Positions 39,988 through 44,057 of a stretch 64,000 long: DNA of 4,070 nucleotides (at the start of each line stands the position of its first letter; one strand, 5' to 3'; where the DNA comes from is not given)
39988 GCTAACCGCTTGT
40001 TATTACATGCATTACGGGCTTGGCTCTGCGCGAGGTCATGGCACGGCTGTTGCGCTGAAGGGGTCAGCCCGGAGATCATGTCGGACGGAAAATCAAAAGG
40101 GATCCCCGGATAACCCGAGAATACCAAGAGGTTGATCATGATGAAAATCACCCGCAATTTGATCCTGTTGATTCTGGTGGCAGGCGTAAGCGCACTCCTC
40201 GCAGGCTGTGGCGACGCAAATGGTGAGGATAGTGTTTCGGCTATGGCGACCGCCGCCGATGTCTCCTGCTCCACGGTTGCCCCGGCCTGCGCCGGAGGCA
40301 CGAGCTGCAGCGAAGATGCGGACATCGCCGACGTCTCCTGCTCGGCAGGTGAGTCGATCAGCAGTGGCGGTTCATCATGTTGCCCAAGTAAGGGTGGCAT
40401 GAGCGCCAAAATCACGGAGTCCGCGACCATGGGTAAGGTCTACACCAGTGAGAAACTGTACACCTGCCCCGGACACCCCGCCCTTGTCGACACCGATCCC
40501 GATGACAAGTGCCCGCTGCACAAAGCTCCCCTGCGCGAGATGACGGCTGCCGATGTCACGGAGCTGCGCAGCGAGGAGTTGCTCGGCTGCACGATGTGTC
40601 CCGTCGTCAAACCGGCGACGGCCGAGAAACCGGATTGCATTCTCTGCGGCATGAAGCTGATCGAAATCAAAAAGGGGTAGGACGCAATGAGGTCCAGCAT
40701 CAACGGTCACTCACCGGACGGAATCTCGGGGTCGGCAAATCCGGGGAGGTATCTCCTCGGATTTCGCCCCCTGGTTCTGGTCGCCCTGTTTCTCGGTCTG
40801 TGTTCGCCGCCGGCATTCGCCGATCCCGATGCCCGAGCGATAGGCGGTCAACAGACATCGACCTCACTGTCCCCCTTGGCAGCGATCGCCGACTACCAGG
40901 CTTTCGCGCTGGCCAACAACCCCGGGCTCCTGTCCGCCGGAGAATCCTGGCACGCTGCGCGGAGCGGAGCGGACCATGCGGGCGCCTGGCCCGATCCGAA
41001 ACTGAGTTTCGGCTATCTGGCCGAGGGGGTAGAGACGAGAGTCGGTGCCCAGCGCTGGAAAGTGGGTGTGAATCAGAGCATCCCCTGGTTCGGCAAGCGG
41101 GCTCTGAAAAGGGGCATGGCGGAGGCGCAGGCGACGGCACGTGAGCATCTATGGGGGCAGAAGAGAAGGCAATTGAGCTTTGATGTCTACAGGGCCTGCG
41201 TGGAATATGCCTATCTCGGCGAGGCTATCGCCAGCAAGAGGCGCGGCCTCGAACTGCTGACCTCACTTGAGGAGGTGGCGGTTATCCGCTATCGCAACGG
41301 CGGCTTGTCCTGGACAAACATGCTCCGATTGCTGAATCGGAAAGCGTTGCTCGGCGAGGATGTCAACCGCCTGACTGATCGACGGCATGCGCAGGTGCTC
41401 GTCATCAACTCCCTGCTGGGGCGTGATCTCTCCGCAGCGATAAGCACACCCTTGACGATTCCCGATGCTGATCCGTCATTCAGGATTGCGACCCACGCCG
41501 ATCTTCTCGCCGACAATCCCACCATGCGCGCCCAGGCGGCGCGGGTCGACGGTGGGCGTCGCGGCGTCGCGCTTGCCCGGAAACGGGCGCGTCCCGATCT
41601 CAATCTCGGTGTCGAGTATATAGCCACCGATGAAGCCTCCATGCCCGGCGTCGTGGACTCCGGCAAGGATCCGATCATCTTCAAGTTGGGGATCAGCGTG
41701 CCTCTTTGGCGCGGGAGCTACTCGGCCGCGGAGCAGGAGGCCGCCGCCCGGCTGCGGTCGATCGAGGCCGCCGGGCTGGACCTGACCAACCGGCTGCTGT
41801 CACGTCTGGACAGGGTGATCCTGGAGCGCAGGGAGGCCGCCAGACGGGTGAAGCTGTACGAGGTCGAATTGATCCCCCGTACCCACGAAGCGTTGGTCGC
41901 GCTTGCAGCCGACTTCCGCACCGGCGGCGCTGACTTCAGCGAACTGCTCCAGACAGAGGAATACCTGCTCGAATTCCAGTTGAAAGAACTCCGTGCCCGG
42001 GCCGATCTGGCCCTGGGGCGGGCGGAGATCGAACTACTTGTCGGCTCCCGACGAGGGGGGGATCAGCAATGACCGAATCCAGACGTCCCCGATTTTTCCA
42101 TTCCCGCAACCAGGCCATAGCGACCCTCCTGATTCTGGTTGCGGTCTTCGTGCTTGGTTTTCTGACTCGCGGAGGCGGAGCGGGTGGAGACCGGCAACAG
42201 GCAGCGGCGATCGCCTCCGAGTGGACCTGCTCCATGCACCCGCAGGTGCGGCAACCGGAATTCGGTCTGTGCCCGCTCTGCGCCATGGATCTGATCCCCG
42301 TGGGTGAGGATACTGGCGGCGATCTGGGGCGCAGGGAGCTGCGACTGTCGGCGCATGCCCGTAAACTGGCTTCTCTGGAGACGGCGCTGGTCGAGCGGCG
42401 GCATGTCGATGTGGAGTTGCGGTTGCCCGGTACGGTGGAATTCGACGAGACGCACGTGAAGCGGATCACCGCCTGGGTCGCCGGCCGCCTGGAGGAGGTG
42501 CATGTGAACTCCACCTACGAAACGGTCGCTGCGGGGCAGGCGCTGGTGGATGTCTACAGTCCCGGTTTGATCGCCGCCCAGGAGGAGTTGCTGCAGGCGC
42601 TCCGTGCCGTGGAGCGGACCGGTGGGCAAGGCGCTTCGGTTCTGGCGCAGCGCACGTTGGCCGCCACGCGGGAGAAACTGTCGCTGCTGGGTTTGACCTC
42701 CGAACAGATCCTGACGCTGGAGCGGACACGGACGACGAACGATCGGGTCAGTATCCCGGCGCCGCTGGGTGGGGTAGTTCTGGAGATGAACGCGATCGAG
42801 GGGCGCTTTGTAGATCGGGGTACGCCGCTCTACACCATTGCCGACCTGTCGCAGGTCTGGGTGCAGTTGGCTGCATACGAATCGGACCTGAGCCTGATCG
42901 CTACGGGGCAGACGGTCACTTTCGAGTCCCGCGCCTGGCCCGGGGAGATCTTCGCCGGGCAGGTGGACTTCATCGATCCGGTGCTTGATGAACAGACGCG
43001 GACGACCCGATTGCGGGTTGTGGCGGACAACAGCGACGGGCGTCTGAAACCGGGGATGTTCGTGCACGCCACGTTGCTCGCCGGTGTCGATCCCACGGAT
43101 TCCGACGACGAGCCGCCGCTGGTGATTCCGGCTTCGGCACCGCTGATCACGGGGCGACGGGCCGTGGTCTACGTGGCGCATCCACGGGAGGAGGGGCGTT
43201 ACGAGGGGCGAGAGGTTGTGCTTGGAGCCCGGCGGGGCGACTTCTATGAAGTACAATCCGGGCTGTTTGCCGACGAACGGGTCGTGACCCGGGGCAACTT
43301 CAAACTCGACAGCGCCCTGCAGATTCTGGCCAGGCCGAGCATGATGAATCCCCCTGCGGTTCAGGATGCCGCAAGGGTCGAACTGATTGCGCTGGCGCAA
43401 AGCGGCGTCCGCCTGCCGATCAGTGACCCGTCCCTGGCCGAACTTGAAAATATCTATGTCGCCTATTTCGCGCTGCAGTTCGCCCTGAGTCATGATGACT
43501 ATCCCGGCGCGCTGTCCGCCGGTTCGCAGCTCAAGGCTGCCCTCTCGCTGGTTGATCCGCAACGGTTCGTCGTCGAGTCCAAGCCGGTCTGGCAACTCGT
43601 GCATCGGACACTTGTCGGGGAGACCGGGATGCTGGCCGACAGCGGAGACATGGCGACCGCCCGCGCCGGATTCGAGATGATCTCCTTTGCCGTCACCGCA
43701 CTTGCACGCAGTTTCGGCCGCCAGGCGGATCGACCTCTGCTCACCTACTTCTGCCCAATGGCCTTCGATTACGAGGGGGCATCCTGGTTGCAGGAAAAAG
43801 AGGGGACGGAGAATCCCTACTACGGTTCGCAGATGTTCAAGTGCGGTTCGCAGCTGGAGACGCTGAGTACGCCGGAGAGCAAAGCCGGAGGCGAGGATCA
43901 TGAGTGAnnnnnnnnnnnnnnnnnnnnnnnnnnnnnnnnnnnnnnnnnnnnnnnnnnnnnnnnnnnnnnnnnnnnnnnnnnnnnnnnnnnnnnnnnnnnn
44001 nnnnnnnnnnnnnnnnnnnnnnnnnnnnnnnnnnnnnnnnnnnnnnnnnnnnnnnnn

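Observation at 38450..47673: Sensor kinase plus NtrC-type regulator followed by a perfect sigma54 promoter driving a four-gene heavy-metal efflux operon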

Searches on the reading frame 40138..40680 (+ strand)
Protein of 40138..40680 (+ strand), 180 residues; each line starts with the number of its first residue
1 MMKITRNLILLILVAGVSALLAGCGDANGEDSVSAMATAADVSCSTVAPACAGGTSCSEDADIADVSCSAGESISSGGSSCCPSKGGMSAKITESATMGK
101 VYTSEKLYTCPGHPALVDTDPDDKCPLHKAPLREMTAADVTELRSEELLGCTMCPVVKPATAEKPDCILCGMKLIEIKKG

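Call 7: search_protein_families(library=pfam, proteins=[window:40138-40680:+], max_evalue=0.01)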
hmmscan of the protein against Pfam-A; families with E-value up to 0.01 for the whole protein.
window:40138-40680:+ (180 aa): 0 families

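Call 53: search_protein_families(library=ncbifam, proteins=[window:40138-40680:+], max_evalue=0.001)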
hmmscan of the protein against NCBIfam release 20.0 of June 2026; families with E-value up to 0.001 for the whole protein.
window:40138-40680:+ (180 aa): 0 families

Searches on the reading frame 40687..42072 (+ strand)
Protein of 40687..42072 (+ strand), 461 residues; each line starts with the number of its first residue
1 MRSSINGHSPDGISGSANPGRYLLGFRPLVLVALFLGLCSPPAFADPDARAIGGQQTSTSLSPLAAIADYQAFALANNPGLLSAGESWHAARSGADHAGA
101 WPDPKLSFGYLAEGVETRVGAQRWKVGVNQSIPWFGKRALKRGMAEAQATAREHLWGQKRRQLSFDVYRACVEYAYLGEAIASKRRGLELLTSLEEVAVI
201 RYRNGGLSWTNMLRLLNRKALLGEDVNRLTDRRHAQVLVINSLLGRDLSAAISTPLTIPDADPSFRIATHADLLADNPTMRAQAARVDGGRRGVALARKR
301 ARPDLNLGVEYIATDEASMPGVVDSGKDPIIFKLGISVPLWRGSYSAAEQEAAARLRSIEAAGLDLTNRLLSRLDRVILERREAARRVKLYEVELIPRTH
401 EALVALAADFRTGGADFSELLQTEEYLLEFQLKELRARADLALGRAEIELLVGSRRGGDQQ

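Call 7: search_protein_families(library=pfam, proteins=[window:40687-42072:+], max_evalue=0.01)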
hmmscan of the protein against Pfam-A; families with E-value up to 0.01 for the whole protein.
window:40687-42072:+ (461 aa): 1 family
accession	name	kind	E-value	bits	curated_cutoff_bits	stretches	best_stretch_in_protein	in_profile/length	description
PF02321.23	OEP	-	3.6e-34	118.7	22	2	273-453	8-187/187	Outer membrane efflux protein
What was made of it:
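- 40687..42072 (+): Outer-membrane factor (TolC/CusC-like, OEP family). PF02321, E 3.6e-34 (call 7).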

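Call 53: search_protein_families(library=ncbifam, proteins=[window:40687-42072:+], max_evalue=0.001)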
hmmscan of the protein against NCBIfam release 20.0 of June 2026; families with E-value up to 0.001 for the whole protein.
window:40687-42072:+ (461 aa): 2 families
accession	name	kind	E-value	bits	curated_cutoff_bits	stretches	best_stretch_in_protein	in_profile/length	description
TIGR01845.1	outer_NodT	subfamily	4.9e-10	38.8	210.05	1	67-440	59-445/460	efflux transporter outer membrane subunit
TIGR01844.1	type_I_sec_TolC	subfamily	7.3e-07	28.5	225.15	1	274-454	13-195/414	TolC family outer membrane protein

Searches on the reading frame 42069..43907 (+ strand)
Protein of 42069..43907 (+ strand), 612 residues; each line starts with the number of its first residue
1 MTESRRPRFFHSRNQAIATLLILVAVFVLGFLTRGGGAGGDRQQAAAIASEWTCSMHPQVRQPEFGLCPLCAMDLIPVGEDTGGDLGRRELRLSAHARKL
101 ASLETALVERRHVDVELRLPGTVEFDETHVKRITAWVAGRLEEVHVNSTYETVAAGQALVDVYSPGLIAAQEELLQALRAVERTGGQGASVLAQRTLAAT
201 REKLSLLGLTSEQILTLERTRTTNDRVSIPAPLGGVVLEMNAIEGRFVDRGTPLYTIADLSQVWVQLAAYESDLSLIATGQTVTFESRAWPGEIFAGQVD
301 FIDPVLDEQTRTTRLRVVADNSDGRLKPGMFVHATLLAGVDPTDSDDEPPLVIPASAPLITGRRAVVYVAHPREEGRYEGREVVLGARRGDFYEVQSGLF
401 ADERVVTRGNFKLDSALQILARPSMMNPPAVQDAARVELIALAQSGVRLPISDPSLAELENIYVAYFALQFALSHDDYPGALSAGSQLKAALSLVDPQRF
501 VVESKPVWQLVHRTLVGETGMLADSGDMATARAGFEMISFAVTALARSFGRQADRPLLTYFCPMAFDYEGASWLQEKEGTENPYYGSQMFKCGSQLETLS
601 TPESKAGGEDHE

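Call 7: search_protein_families(library=pfam, proteins=[window:42069-43907:+], max_evalue=0.01)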
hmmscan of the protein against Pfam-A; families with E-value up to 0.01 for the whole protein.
window:42069-43907:+ (612 aa): 4 families
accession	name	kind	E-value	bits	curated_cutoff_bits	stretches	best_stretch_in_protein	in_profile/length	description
PF16576.10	HlyD_D23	-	3e-70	236.3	30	1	114-332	3-214/214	Barrel-sandwich domain of CusB or HlyD membrane-fusion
PF13437.12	HlyD_3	-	3.9e-18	66.6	22.2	1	230-329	3-106/106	HlyD family secretion protein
PF19335.5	HMBD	-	5.5e-09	36.3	23.6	1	52-78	2-28/28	Heavy metal binding domain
PF11827.13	DUF3347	-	1.9e-07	32.3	25.5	1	462-552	1-91/93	Protein of unknown function (DUF3347)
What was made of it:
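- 42069..43907 (+): CusB-like periplasmic adaptor with an N-terminal HMBD and a C-terminal DUF3347. PF16576, PF19335 and PF11827 (call 7).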

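Call 53: search_protein_families(library=ncbifam, proteins=[window:42069-43907:+], max_evalue=0.001)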
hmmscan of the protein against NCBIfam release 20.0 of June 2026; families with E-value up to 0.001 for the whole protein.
window:42069-43907:+ (612 aa): 17 families
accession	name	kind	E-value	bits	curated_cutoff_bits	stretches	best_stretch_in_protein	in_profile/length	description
TIGR01730.1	RND_mfp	subfamily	2.6e-38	131.8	94.9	1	105-414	3-314/322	efflux RND transporter periplasmic adaptor subunit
NF007303.0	PRK09783.1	subfamily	3e-34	118.1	390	1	47-421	45-400/414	copper/silver efflux system membrane fusion protein CusB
TIGR00999.1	8a0102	subfamily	2.8e-33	115.2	319.3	1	219-413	85-270/271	CzcB/NccB family metal efflux transporter periplasmic adaptor subunit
NF045680.1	DiMtlExpIhpB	equivalog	1.1e-26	93.6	450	1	229-412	140-313/326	divalent metal ion exporter adaptor subunit IhpB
TIGR00998.1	8a0101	subfamily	1.5e-09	37.3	390.8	1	166-304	141-283/334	EmrA/EmrK family multidrug efflux transporter periplasmic adaptor subunit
NF011604.1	PRK15030.1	equivalog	3e-09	36.4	765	1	296-421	257-375/397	multidrug efflux RND transporter periplasmic adaptor subunit AcrA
NF002939.0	PRK03598.1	equivalog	1.3e-08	34.4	393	1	222-334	200-323/332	secretion protein HlyD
TIGR02971.1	heterocyst_DevB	subfamily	2e-08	34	129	1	161-309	138-285/327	ABC exporter membrane fusion protein, DevB family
NF033138.2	RND-peri-MexC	equivalog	6.5e-08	32.1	625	1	296-422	253-372/375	MexC family multidrug efflux RND transporter periplasmic adaptor subunit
NF045904.1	RND-peri-MexE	equivalog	2.6e-07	29.9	714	1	293-419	248-366/390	multidrug efflux RND transporter periplasmic adaptor subunit MexE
NF008606.0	PRK11578.1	equivalog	5.3e-07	29.1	342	1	216-407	173-362/371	macrolide transporter subunit MacA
NF007362.0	PRK09859.1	equivalog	8.9e-07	28.3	738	1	296-411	253-361/385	multidrug transporter subunit MdtE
NF000272.2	OqxA_adapt_sub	exception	3.6e-06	26.2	835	1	295-412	260-369/391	multidrug efflux RND transporter periplasmic adaptor subunit OqxA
NF007785.0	PRK10476.1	equivalog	6.9e-06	25.1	376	1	211-303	193-285/347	multidrug transporter subunit MdtN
NF007132.1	PRK09578.1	equivalog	7.1e-06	25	512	1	296-422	258-376/396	MexX/AxyX family multidrug efflux RND transporter periplasmic adaptor subunit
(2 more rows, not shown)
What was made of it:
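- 42069..43907 (+): TIGR01730 passed (131.8 against 94.9; call 53).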
